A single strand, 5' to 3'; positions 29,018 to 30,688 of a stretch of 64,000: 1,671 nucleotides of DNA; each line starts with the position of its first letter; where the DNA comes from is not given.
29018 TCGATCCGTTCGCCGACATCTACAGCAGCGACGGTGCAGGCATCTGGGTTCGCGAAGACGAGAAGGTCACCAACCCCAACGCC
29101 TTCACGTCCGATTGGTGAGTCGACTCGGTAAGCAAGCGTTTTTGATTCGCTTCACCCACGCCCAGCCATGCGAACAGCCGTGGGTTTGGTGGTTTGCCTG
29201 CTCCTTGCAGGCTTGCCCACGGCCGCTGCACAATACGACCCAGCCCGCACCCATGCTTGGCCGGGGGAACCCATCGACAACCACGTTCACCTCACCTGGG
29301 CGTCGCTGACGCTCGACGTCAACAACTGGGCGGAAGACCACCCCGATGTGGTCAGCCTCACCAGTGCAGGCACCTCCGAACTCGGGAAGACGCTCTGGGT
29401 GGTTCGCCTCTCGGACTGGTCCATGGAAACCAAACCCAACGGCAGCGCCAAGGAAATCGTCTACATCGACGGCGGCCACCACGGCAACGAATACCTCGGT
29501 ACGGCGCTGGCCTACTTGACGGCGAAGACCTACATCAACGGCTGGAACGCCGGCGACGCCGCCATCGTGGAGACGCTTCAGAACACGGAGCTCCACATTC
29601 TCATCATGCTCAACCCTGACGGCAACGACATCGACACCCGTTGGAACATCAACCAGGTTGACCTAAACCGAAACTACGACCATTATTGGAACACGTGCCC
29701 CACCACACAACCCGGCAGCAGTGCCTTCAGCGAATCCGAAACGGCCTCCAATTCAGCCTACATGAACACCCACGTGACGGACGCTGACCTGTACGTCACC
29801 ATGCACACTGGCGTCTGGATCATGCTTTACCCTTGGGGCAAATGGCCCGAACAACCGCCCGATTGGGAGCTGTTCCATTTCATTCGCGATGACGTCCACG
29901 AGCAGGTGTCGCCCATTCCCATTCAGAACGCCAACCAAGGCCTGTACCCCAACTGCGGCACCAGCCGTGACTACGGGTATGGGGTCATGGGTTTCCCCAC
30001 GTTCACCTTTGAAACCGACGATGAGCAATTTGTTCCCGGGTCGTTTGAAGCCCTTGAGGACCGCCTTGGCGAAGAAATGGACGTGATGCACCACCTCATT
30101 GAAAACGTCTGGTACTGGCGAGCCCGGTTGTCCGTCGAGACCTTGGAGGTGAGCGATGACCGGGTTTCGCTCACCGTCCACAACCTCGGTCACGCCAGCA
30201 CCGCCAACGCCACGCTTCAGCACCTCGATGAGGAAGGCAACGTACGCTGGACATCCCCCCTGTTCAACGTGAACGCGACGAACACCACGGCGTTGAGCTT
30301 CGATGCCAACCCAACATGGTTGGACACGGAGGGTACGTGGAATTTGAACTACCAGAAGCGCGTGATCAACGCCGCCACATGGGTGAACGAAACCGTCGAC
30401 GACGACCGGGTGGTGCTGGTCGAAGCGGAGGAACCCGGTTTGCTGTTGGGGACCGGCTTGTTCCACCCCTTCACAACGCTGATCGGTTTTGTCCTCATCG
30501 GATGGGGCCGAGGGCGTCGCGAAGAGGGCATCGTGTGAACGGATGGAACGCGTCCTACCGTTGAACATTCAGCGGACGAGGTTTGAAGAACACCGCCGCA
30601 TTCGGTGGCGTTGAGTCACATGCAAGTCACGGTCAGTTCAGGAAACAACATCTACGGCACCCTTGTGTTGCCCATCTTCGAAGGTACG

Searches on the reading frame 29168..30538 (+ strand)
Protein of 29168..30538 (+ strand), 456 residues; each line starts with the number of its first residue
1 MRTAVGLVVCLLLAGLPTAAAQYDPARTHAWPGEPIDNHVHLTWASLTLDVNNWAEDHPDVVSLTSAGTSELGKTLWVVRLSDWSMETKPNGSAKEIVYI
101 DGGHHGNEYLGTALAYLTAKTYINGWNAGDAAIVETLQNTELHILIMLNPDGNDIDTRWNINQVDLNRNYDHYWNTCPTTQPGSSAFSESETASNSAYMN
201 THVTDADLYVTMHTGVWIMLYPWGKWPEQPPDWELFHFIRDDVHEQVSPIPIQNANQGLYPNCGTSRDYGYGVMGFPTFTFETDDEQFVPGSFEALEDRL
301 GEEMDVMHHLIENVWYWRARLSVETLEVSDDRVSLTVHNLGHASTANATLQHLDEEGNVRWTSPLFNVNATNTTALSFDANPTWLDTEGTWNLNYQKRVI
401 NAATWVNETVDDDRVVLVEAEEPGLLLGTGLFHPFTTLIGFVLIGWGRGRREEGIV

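Call 63: search_protein_families(library=pfam, max_evalue=0.001, proteins=[window:29168-30538:+])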
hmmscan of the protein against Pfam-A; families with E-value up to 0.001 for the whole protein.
window:29168-30538:+ (456 aa): 2 families
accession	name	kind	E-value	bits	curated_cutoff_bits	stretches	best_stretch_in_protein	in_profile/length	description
PF00246.29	Peptidase_M14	-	3.5e-40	138.8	21.6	1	53-290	7-271/286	Zinc carboxypeptidase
PF24827.1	AstE_AspA_cat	-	1.2e-05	25.3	25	1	98-241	5-133/192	Succinylglutamate desuccinylase/Aspartoacylase catalytic domain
